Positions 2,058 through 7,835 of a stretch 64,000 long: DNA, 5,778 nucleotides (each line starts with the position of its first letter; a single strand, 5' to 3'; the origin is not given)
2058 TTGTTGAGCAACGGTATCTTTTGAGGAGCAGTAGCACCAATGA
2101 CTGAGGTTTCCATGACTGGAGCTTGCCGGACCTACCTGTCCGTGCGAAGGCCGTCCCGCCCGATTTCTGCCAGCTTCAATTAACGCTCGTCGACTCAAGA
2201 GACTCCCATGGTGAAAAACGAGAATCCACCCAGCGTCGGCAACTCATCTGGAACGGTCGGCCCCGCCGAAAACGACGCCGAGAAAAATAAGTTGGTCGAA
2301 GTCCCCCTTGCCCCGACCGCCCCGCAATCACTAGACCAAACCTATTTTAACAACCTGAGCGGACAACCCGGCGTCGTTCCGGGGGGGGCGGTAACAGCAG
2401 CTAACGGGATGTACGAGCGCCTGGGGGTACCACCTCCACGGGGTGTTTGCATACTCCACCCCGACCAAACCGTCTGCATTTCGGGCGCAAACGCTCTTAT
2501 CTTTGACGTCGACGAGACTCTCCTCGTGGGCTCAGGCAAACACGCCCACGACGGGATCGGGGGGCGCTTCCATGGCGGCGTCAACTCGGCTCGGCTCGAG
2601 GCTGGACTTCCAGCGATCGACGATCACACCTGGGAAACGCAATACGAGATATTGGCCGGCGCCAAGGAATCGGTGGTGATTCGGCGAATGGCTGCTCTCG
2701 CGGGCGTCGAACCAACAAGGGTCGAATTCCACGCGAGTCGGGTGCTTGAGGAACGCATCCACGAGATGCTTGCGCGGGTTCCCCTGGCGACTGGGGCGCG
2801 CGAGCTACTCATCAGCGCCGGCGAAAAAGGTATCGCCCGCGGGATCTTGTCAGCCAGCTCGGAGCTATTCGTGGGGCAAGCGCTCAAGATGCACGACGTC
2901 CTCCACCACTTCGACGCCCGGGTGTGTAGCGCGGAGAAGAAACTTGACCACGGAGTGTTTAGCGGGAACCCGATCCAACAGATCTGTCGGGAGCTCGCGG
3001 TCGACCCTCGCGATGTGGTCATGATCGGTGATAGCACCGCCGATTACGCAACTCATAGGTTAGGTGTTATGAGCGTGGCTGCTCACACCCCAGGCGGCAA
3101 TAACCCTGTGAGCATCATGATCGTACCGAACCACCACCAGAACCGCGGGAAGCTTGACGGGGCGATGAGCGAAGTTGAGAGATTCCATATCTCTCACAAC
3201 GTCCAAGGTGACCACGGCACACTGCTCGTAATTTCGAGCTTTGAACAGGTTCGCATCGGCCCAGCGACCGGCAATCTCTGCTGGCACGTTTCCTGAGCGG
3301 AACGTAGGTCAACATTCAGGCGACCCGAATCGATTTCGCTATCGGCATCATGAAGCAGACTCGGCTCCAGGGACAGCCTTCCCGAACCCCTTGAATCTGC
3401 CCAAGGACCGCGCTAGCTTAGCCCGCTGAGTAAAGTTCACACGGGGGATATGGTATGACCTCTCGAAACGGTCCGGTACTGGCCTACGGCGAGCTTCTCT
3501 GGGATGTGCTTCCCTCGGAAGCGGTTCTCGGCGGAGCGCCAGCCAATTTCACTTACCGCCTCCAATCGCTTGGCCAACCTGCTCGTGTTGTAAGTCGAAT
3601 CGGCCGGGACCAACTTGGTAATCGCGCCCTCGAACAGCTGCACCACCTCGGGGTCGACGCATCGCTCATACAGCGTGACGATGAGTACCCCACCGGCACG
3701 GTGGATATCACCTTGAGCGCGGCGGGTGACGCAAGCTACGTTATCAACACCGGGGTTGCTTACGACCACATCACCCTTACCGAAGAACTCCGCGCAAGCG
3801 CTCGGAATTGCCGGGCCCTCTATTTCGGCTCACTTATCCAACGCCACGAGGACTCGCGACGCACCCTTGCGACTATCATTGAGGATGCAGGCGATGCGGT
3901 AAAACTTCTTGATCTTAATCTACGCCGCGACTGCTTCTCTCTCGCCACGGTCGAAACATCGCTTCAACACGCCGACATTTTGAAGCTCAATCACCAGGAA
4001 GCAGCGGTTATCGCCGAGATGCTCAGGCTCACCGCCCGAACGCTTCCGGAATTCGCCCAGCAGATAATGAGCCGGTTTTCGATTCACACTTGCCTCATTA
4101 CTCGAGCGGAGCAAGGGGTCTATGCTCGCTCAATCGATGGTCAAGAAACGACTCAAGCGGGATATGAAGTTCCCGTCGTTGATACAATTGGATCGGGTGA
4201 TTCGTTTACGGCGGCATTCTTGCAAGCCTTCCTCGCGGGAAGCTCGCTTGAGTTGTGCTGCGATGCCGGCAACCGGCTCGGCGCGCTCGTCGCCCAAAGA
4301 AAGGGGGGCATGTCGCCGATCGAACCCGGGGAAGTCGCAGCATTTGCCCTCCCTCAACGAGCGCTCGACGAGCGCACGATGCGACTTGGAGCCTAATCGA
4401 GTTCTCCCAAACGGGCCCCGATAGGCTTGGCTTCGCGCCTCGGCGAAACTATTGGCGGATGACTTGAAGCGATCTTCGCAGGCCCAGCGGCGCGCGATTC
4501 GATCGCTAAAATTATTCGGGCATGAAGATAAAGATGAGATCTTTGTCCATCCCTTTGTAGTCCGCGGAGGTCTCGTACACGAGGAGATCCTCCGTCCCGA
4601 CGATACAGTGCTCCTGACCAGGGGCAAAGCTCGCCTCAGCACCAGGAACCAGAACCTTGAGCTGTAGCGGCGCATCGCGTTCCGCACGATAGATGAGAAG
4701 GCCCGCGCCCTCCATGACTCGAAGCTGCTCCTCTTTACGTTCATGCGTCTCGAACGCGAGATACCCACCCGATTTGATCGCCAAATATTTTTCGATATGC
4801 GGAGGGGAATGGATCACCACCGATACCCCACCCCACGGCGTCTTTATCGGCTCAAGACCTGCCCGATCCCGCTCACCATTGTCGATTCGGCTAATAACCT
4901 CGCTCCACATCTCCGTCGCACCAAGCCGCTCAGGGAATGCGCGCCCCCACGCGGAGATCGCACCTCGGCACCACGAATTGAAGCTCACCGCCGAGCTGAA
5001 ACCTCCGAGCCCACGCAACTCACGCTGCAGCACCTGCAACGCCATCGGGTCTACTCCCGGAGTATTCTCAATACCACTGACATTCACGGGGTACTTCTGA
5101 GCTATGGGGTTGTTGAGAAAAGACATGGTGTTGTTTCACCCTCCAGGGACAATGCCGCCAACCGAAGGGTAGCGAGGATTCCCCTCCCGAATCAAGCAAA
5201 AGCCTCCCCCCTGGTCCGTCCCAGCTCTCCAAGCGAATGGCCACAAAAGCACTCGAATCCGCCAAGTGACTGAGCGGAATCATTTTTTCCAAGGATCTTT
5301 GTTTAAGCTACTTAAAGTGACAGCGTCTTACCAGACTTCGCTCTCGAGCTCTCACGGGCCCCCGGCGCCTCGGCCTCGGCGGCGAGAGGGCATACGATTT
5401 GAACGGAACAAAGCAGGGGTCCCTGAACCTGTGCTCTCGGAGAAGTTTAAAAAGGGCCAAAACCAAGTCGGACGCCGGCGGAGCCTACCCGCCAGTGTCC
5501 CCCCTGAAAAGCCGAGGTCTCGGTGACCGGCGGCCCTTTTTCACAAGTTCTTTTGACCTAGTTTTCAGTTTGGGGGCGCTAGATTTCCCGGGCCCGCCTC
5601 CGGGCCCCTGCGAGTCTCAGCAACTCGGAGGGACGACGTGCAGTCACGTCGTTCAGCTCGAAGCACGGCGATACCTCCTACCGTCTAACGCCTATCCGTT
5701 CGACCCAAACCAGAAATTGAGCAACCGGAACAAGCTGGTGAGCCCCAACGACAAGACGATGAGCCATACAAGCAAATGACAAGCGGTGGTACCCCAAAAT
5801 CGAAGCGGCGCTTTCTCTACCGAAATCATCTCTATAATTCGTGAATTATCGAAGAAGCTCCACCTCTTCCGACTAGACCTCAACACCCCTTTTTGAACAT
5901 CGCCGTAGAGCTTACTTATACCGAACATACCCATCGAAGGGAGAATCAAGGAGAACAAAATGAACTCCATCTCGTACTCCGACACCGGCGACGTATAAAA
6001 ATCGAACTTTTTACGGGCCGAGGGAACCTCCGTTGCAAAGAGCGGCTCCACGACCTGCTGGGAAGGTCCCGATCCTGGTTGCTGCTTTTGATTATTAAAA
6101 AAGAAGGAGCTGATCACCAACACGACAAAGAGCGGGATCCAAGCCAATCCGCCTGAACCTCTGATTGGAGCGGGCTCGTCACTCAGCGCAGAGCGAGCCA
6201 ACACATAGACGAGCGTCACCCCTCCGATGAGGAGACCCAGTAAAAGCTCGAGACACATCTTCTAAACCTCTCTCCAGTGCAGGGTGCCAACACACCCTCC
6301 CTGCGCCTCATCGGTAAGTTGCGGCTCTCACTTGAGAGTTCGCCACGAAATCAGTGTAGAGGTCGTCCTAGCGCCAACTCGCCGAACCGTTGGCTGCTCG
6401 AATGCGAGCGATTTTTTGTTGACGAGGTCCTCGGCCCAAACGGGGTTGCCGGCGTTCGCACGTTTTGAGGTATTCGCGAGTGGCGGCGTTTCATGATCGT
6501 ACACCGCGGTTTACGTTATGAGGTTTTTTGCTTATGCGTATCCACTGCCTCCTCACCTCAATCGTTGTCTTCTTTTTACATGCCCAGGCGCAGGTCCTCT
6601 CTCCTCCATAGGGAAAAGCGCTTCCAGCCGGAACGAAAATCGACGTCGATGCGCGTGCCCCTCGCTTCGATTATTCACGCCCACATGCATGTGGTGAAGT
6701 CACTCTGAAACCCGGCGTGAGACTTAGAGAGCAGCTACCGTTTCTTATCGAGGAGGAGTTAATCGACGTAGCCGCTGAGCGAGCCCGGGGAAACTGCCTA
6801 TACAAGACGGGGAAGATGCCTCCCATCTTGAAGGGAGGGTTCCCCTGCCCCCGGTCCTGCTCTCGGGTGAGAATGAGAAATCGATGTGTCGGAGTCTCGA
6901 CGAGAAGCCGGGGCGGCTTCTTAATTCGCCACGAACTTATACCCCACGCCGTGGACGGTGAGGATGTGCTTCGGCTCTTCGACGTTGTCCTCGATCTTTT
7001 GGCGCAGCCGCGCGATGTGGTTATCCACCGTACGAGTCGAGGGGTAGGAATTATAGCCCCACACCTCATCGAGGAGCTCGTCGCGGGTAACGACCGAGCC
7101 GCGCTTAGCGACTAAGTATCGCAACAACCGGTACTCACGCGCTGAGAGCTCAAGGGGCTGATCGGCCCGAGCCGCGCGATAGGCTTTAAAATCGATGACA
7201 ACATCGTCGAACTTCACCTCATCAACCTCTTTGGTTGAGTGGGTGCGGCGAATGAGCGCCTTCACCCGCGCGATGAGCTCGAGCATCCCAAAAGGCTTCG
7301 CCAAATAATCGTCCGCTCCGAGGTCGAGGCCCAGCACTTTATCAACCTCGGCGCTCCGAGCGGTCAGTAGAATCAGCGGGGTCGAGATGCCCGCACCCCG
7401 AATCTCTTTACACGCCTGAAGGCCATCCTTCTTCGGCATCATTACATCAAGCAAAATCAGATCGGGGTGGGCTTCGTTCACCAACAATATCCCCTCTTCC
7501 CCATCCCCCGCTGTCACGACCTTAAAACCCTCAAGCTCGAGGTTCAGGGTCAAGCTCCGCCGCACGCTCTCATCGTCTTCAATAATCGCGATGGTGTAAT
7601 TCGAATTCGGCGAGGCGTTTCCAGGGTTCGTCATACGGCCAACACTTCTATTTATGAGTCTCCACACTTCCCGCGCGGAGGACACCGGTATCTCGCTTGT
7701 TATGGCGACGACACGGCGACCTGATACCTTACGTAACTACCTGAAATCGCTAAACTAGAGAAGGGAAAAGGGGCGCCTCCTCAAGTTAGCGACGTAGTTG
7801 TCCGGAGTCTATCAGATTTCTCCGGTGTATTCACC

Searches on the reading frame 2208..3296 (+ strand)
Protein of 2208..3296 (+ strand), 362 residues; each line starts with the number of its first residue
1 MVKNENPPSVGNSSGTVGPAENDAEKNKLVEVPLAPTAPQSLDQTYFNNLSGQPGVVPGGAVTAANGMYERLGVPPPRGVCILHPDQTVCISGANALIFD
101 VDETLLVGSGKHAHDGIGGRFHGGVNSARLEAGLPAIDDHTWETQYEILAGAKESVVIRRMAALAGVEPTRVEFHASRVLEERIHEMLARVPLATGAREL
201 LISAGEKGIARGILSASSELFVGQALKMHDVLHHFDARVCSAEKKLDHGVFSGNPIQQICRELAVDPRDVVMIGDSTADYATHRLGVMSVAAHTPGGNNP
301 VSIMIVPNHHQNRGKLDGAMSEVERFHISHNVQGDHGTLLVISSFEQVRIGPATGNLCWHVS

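Call 26: search_protein_families(library=pfam, proteins=[window:2208-3293:+], max_evalue=0.001)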
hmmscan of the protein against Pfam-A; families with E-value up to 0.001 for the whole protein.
window:2208-3293:+ (362 aa): 3 families
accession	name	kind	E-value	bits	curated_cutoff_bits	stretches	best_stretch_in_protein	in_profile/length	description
PF00702.32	Hydrolase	-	1.2e-12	49.1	26.4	1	95-280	2-184/191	haloacid dehalogenase-like hydrolase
PF13419.12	HAD_2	-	2.5e-10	41.2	23.8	1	151-291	42-177/178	Haloacid dehalogenase-like hydrolase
PF12710.13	HAD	-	4.5e-08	34.2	27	1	98-281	2-186/189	haloacid dehalogenase-like hydrolase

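Call 29: find_encoding_contigs(protein=window:2208-3296:+, flank=10000, max_places=3)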
Protein window:2208-3296:+ (362 aa): 11 contigs read that carry it; 3 places shown.
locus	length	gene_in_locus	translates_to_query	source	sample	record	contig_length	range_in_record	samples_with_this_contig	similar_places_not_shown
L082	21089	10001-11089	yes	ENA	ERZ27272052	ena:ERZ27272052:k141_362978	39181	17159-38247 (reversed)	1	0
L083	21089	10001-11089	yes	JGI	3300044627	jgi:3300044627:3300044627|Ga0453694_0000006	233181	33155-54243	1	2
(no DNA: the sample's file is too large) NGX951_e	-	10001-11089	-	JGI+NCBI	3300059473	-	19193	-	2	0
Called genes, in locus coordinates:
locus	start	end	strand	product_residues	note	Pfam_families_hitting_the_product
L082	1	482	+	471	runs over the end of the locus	?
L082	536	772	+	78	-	-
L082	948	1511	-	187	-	-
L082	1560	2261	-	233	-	-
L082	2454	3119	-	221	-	PF07638:Sigma70_ECF, PF04542:Sigma70_r2, PF04545:Sigma70_r4, PF08281:Sigma70_r4_2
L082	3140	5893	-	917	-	PF02739:5_3_exonuc_N, PF01367:5_3_exonuc, PF01612:DNA_pol_A_exo1, PF22619:DNA_polI_exo1, PF00476:DNA_pol_A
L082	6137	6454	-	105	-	PF13490:zf-HC2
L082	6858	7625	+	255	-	-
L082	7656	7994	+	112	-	-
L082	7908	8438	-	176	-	-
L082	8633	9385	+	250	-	-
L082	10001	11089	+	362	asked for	PF00702:Hydrolase, PF12710:HAD, PF13419:HAD_2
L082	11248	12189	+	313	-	PF00294:PfkB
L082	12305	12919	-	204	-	-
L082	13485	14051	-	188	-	-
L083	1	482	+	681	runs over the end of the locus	PF00773:RNB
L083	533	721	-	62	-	-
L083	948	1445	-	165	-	-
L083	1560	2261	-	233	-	-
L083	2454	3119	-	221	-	PF07638:Sigma70_ECF, PF04542:Sigma70_r2, PF04545:Sigma70_r4, PF08281:Sigma70_r4_2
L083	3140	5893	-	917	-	PF02739:5_3_exonuc_N, PF01367:5_3_exonuc, PF01612:DNA_pol_A_exo1, PF22619:DNA_polI_exo1, PF00476:DNA_pol_A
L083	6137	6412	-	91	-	PF13490:zf-HC2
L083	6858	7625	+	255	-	-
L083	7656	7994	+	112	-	-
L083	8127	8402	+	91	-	-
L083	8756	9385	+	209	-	-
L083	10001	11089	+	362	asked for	PF00702:Hydrolase, PF12710:HAD, PF13419:HAD_2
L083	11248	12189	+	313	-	PF00294:PfkB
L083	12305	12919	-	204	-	-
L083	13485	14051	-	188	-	-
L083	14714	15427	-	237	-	PF00072:Response_reg, PF00486:Trans_reg_C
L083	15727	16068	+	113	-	PF00829:Ribosomal_L21p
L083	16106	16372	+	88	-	PF01016:Ribosomal_L27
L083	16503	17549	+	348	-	PF01018:GTP1_OBG, PF01926:MMR_HSR1, PF02421:FeoB_N, PF03193:RsgA_GTPase (faint)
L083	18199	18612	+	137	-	PF02410:RsfS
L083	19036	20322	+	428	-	PF07719:TPR_2 (faint), PF13174:TPR_6 (faint), PF13428:TPR_14 (faint), PF13432:TPR_16 (faint), PF14559:TPR_19 (weak)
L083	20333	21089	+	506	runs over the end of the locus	PF01676:Metalloenzyme, PF06415:iPGM_N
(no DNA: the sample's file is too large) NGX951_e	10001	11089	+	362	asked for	PF00702:Hydrolase, PF12710:HAD, PF13419:HAD_2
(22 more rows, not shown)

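Call 36: find_homologous_proteins(query=L083:3143-5893:-, max_evalue=1e-30)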
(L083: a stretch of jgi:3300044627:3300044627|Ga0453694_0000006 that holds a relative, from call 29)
Query L083:3143-5893:- (917 aa): 7824 proteins with E <= 1e-30 among 8000 candidates; the best 120 are listed.
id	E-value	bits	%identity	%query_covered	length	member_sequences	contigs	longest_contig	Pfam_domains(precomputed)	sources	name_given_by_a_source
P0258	0.0e+0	2058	99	100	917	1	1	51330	PF01612.27,PF01367.26,PF02739.23,PF22619.3,PF00476.27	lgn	-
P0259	0.0e+0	1830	87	100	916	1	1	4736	PF01612.27,PF01367.26,PF02739.23,PF22619.3,PF00476.27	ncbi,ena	-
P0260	0.0e+0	1824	87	100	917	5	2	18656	PF01612.27,PF01367.26,PF02739.23,PF22619.3,PF00476.27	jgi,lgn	jgi:DNA polymerase-1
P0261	0.0e+0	1813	87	100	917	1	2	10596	PF01612.27,PF01367.26,PF02739.23,PF22619.3,PF00476.27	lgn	-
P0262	0.0e+0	1326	66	99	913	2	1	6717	PF01612.27,PF01367.26,PF02739.23,PF22619.3,PF00476.27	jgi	-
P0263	0.0e+0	1227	60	99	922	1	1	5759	PF01612.27,PF01367.26,PF02739.23,PF22619.3,PF00476.27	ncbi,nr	ncbi:MAG: DNA polymerase I [Candidatus Dadabacteria bacterium]|nr:MAG: DNA polymerase I [Candidatus 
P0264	0.0e+0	1225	61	100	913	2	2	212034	PF01612.27,PF01367.26,PF02739.23,PF22619.3,PF00476.27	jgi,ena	-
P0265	0.0e+0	1224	61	100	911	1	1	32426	PF01612.27,PF01367.26,PF02739.23,PF22619.3,PF00476.27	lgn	-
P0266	0.0e+0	1216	60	100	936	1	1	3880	PF01612.27,PF01367.26,PF02739.23,PF22619.3,PF00476.27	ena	-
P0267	0.0e+0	1216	60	99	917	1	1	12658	PF01612.27,PF01367.26,PF02739.23,PF22619.3,PF00476.27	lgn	-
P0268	0.0e+0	1206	59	100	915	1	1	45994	PF01612.27,PF01367.26,PF02739.23,PF22619.3,PF00476.27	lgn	-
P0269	0.0e+0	1205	59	99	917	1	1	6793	PF01612.27,PF01367.26,PF02739.23,PF22619.3,PF00476.27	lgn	-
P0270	0.0e+0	1194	59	99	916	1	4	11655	PF01612.27,PF01367.26,PF02739.23,PF22619.3,PF00476.27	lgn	-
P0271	0.0e+0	1193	58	100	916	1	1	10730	PF01612.27,PF01367.26,PF02739.23,PF22619.3,PF00476.27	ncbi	-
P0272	0.0e+0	1191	60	99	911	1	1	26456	PF01612.27,PF01367.26,PF02739.23,PF22619.3,PF00476.27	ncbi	-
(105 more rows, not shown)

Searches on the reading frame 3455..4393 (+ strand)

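Call 26: search_protein_families(library=pfam, proteins=[window:3455-4393:+], max_evalue=0.001)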
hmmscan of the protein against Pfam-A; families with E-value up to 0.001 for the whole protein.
window:3455-4393:+ (313 aa): 1 family
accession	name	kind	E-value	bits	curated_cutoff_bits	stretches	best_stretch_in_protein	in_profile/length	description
PF00294.29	PfkB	-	1.7e-41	142.9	25.8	1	24-289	34-299/302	pfkB family carbohydrate kinase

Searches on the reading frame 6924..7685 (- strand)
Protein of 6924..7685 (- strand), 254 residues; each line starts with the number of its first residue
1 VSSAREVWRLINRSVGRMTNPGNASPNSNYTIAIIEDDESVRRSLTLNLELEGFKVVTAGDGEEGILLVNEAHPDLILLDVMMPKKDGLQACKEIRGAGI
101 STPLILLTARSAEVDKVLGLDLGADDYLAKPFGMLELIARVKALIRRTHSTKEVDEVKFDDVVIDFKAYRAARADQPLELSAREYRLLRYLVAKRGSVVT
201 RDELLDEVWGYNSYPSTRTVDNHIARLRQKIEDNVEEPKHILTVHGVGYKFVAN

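Call 26: search_protein_families(library=pfam, proteins=[window:6924-7685:-], max_evalue=0.001)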
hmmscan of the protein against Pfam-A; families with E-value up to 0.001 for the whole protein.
window:6924-7685:- (254 aa): 2 families
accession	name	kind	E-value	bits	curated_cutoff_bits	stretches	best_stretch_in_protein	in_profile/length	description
PF00072.30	Response_reg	-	9.5e-29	100.2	30.2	1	32-142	1-111/111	Response regulator receiver domain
PF00486.34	Trans_reg_C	-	1.1e-28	99.6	26.2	1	176-251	2-77/77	Transcriptional regulatory protein, C terminal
